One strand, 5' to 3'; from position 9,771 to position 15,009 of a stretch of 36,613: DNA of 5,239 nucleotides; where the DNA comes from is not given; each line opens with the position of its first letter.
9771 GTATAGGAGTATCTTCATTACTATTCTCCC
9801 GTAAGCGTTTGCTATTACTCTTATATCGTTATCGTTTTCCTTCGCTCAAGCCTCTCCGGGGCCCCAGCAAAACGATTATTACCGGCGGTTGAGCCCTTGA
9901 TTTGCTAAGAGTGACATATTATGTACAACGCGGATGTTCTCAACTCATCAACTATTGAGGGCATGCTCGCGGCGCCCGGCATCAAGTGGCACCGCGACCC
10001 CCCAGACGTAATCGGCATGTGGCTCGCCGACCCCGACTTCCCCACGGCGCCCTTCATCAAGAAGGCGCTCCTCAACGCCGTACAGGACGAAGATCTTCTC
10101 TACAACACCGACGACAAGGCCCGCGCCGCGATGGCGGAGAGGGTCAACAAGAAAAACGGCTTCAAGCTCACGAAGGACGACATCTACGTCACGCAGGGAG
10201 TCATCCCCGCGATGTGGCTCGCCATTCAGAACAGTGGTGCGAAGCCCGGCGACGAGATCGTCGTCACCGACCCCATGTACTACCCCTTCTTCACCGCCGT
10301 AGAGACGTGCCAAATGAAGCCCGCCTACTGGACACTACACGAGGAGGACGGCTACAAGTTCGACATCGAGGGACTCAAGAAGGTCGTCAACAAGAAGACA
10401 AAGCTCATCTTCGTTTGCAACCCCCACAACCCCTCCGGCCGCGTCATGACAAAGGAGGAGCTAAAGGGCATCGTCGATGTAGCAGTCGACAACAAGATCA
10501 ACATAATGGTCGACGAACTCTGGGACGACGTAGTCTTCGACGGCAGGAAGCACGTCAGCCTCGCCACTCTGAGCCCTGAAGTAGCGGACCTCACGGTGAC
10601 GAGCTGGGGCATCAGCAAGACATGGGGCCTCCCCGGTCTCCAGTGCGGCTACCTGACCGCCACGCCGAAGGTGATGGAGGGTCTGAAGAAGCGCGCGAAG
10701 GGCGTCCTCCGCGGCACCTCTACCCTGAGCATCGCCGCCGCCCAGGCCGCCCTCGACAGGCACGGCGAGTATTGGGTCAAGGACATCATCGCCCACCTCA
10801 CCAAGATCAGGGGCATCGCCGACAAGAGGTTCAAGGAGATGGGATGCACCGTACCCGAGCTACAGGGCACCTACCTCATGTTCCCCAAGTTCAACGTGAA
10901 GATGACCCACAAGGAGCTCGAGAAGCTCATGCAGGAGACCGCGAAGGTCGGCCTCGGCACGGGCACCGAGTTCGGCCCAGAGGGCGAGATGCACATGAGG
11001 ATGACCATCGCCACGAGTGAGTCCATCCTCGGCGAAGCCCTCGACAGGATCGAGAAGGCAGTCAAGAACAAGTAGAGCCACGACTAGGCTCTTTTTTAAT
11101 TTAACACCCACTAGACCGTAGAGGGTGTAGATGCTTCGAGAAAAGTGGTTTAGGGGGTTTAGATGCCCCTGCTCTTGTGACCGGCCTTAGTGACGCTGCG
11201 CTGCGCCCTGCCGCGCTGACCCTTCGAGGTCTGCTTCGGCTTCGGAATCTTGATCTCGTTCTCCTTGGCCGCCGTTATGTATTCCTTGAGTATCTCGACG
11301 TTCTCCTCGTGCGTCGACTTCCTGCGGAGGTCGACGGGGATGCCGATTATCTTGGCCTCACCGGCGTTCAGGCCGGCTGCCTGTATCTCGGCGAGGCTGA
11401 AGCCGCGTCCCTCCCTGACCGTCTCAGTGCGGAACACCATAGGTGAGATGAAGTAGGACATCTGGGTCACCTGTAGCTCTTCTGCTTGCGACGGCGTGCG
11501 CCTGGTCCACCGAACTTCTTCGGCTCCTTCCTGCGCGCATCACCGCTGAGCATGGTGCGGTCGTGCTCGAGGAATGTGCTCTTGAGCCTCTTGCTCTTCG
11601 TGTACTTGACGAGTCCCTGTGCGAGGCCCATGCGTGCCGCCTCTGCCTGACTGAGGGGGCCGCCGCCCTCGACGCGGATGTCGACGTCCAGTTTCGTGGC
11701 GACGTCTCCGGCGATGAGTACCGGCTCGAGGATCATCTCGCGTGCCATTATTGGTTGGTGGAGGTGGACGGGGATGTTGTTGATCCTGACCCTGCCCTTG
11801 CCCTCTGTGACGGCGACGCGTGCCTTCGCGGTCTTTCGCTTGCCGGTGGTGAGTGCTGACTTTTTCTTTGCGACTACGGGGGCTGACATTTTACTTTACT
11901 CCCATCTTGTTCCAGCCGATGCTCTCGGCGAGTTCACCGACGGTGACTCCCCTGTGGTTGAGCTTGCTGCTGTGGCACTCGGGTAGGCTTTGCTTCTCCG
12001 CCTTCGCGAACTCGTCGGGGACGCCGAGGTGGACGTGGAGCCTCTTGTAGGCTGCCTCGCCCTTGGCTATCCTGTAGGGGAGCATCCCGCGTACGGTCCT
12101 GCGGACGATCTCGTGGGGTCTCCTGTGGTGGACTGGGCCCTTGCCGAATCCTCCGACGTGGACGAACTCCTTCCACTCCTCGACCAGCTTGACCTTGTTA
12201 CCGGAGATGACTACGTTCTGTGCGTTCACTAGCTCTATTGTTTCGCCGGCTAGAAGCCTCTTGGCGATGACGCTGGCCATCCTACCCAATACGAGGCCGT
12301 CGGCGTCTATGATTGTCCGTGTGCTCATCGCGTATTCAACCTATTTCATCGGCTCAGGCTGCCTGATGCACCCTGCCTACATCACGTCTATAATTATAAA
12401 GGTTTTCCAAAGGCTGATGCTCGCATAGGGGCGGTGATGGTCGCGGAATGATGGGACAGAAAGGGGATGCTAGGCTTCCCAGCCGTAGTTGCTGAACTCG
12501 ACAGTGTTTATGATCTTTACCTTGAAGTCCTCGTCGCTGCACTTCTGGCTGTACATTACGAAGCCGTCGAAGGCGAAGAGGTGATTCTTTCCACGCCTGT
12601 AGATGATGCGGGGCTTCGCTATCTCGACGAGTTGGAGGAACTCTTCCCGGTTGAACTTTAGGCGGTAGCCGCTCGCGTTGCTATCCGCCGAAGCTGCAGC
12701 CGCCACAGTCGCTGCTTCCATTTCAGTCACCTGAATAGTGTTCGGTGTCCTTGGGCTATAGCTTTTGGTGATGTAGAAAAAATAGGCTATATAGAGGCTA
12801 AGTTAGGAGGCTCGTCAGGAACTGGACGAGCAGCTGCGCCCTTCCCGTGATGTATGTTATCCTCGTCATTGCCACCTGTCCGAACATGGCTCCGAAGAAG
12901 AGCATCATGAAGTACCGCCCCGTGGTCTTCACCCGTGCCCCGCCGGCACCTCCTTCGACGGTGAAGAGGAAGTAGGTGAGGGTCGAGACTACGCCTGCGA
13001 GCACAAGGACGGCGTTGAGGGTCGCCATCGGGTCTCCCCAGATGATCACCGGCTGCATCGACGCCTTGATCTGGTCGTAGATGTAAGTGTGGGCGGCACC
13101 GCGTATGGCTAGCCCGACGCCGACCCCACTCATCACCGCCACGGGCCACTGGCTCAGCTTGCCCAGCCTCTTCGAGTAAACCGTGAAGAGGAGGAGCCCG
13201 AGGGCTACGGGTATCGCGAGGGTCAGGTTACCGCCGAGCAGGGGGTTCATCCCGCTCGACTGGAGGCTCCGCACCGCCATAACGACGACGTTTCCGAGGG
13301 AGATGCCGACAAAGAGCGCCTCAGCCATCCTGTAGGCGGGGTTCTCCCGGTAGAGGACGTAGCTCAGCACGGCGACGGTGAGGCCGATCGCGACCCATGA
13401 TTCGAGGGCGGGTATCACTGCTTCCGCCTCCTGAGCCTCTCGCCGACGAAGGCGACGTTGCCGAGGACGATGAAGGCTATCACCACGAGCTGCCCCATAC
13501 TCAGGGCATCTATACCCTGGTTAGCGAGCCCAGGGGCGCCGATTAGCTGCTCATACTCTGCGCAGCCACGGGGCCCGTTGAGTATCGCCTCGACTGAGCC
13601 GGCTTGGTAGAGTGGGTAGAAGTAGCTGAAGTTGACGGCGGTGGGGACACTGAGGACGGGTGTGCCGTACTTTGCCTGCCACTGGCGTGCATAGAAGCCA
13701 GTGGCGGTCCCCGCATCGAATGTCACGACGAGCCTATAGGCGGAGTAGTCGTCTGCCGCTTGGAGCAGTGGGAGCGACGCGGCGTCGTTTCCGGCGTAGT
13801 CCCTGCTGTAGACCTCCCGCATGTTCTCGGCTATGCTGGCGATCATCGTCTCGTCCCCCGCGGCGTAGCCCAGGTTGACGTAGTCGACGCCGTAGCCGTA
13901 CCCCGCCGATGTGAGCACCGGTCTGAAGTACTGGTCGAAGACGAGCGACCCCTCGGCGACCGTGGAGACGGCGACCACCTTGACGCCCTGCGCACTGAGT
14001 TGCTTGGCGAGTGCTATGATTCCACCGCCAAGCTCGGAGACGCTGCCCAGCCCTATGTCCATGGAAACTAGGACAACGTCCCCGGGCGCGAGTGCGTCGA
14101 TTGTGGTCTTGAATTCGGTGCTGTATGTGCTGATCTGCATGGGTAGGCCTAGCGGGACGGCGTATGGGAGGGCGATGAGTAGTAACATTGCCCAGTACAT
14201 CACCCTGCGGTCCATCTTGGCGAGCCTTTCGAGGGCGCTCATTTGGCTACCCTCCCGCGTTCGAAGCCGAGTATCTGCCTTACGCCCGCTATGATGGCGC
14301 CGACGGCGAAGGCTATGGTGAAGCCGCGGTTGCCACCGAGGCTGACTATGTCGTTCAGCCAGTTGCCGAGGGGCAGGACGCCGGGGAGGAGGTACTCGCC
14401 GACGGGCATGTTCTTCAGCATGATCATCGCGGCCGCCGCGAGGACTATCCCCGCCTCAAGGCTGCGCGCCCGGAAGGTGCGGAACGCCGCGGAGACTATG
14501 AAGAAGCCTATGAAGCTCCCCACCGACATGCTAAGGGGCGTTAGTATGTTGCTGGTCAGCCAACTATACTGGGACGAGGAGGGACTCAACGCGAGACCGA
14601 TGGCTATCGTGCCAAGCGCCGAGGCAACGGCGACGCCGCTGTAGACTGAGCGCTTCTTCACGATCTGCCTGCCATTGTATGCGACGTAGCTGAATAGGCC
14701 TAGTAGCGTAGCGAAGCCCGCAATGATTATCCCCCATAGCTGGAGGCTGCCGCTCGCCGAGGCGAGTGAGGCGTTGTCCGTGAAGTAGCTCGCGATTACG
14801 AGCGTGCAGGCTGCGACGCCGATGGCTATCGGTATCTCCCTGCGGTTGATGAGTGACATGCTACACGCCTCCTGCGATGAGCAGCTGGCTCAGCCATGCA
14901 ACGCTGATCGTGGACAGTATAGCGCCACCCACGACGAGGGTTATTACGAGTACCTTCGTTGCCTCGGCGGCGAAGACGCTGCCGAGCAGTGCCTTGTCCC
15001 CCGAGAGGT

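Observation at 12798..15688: Translationally coupled four-gene membrane operon with alternating bitopic / polytopic pattern and no recognisable family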

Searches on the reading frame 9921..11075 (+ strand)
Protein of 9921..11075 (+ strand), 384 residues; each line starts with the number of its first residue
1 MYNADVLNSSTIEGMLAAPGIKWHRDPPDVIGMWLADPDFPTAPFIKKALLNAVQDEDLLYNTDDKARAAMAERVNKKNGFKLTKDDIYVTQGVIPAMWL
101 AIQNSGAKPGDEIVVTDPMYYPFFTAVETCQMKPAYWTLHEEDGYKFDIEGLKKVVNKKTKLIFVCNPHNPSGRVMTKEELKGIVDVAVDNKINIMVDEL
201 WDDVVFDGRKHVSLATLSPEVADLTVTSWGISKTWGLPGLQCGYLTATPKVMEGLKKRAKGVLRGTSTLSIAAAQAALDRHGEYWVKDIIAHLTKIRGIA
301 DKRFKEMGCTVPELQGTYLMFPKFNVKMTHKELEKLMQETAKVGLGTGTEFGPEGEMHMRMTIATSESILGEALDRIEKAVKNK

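Call 66: search_protein_families(library=pfam, proteins=[window:9921-11075:+], max_evalue=0.001)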
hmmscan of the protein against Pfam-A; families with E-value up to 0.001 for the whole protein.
window:9921-11075:+ (384 aa): 5 families
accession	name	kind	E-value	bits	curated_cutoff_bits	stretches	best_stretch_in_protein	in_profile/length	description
PF00155.27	Aminotran_1_2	-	7e-48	164.1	19.7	1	37-377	10-361/361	Aminotransferase class I and II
PF01053.26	Cys_Met_Meta_PP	-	1.2e-05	24.5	27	1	107-201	88-176/381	Cys/Met metabolism PLP-dependent enzyme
PF01212.27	Beta_elim_lyase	-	2.4e-05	24.2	27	1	49-198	17-168/288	Beta-eliminating lyase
PF00266.25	Aminotran_5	-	0.00054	19.5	21.5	1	85-198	61-175/371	Aminotransferase class-V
PF01041.23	DegT_DnrJ_EryC1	-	0.00062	19.5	19.8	1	97-166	51-119/360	DegT/DnrJ/EryC1/StrS aminotransferase family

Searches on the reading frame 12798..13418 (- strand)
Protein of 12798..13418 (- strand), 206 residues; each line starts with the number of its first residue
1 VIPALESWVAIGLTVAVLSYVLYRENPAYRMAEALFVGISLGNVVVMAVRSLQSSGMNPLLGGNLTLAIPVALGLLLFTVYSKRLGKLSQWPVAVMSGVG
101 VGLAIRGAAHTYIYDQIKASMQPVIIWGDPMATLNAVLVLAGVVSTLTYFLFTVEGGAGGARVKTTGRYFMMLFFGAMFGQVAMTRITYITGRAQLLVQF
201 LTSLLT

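Call 3: search_protein_families(library=pfam, proteins=[window:12798-13418:-], max_evalue=1)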
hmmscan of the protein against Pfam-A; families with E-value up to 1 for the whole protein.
window:12798-13418:- (206 aa): 1 family
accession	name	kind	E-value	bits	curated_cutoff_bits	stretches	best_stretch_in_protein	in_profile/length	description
PF20580.3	DUF6784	-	0.047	14.3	26.4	1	26-52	62-88/101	Domain of unknown function (DUF6784)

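Call 4: search_protein_families(library=ncbifam, proteins=[window:12798-13418:-], max_evalue=1)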
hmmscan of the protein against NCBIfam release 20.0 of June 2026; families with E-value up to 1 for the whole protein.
window:12798-13418:- (206 aa): 0 families

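Call 54: search_protein_families(library=padloc, proteins=[window:12798-13418:-], max_evalue=0.1)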
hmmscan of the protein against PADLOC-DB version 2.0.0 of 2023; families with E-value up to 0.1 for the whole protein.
window:12798-13418:- (206 aa): 0 families

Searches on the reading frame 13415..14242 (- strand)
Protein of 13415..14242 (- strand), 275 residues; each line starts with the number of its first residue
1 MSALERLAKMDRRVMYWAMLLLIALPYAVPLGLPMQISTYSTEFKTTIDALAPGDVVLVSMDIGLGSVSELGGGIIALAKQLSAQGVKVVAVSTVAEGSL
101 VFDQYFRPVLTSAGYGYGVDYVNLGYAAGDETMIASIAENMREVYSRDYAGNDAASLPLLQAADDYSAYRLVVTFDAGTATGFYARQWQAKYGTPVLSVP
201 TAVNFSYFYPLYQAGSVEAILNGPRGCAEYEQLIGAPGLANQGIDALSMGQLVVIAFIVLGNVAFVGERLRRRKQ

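Call 3: search_protein_families(library=pfam, proteins=[window:13415-14242:-], max_evalue=1)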
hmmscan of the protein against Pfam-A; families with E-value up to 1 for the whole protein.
window:13415-14242:- (275 aa): 2 families
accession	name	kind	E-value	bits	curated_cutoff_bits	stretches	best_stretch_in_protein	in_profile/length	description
PF17763.6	Asparaginase_C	-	0.038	14.4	34.6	1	56-105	25-71/114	Glutaminase/Asparaginase C-terminal domain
PF09587.15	PGA_cap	-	0.11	12.4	27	1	39-90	173-225/255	Bacterial capsule synthesis protein PGA_cap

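Call 4: search_protein_families(library=ncbifam, proteins=[window:13415-14242:-], max_evalue=1)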
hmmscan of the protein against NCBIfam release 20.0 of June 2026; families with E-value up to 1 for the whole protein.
window:13415-14242:- (275 aa): 1 family
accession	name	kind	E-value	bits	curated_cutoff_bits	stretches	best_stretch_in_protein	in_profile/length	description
TIGR03168.1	1-PFK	subfamily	0.13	11.1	216.4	1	75-104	201-230/305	hexose kinase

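Call 54: search_protein_families(library=padloc, proteins=[window:13415-14242:-], max_evalue=0.1)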
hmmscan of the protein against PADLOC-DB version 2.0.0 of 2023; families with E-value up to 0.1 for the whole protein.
window:13415-14242:- (275 aa): 0 families

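Call 65: find_homologous_proteins(query=window:13415-14242:-, max_evalue=0.00001)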
Query window:13415-14242:- (275 aa): 56 proteins with E <= 0.00001 among 4244 candidates.
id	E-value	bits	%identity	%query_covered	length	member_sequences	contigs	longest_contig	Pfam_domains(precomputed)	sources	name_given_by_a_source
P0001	1.5e-164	564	95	100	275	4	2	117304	-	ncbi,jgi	-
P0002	7.7e-151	519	85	100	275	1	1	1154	-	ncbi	-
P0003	4.8e-150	517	85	100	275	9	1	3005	-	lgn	-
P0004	7.9e-149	513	85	100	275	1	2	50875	-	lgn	-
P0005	2.7e-146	504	83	100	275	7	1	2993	-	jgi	jgi:hypothetical protein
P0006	1.9e-144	498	84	100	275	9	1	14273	-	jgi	-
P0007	8.8e-144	496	81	100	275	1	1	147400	-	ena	-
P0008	1.2e-143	496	83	100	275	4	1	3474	-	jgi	jgi:hypothetical protein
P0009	7.5e-143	493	86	95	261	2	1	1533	-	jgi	jgi:hypothetical protein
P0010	2.0e-141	488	82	100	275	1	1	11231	-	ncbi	-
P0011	1.1e-95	338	55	98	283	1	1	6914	-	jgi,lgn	jgi:hypothetical protein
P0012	9.1e-93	329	53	97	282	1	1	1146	-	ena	-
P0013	4.9e-92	327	56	98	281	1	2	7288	-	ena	-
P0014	5.8e-92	326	54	98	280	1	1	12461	-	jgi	-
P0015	1.1e-73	266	45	99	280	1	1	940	-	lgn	-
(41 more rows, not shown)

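Call 67: find_encoding_contigs(protein=P0007, flank=10000, max_places=2)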
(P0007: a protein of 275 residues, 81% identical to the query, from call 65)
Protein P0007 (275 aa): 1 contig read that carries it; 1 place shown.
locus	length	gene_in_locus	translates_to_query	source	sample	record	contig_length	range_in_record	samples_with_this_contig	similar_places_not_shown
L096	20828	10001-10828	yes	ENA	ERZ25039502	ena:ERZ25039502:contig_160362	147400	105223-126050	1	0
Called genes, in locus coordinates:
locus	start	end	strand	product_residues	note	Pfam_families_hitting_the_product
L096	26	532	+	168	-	PF00106:adh_short, PF13561:adh_short_C2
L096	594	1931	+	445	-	PF02653:BPD_transp_2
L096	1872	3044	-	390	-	PF00781:DAGK_cat (faint), PF01513:NAD_kinase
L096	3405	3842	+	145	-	-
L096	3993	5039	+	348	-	PF01145:Band_7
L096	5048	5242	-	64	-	-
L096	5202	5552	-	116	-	-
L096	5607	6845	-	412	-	PF01546:Peptidase_M20, PF07687:M20_dimer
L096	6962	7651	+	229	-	PF08240:ADH_N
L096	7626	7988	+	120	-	PF00107:ADH_zinc_N, PF16912:Glu_dehyd_C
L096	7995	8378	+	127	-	PF22751:DUF488-N3a, PF22752:DUF488-N3i, PF04343:DUF488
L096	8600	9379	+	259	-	PF20539:DUF6754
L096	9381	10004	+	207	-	-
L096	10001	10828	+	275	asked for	-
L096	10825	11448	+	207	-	-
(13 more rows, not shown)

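Call 68: find_encoding_contigs(protein=P0014, flank=10000, max_places=2)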
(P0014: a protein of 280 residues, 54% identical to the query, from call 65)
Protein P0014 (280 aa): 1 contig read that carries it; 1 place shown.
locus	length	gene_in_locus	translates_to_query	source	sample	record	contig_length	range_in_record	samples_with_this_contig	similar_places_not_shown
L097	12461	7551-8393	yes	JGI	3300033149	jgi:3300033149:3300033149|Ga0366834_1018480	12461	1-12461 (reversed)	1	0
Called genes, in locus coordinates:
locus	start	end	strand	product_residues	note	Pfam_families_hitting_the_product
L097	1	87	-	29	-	?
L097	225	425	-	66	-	-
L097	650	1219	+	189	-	-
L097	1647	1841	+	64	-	PF01558:POR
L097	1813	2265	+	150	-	PF01558:POR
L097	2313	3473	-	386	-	PF02515:CoA_transf_3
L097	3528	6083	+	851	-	PF00246:Peptidase_M14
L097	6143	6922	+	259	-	PF20539:DUF6754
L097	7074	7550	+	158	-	-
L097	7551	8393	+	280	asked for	-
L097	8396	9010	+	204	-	-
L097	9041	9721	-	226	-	PF07302:AroM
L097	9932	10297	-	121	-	PF17762:HTH_ParB (weak)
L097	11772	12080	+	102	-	-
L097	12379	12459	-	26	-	?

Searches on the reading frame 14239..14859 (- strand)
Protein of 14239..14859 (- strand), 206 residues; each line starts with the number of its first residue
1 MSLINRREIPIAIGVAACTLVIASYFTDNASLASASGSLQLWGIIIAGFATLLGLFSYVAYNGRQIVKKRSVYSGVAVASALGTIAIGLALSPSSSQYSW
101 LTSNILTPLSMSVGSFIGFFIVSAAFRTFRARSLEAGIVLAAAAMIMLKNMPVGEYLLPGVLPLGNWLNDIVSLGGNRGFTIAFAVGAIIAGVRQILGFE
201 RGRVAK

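Call 3: search_protein_families(library=pfam, proteins=[window:14239-14859:-], max_evalue=1)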
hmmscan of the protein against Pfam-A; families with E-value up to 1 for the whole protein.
window:14239-14859:- (206 aa): 2 families
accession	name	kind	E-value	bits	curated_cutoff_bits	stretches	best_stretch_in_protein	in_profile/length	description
PF02038.21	ATP1G1_PLM_MAT8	-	0.68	9.8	26.9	1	38-56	12-30/48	ATP1G1/PLM/MAT8 family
PF12822.12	ECF_trnsprt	-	0.78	10.2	30.7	1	15-90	45-118/169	ECF transporter, substrate-specific component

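Call 4: search_protein_families(library=ncbifam, proteins=[window:14239-14859:-], max_evalue=1)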
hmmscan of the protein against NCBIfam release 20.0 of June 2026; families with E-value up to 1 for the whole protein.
window:14239-14859:- (206 aa): 1 family
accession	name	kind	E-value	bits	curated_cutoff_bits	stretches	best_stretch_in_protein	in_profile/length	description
NF004371.0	PRK05740.1-1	equivalog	0.21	11.7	109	1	110-147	23-60/126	preprotein translocase subunit SecE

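Call 54: search_protein_families(library=padloc, proteins=[window:14239-14859:-], max_evalue=0.1)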
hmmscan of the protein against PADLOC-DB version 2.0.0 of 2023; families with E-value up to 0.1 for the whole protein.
window:14239-14859:- (206 aa): 0 families
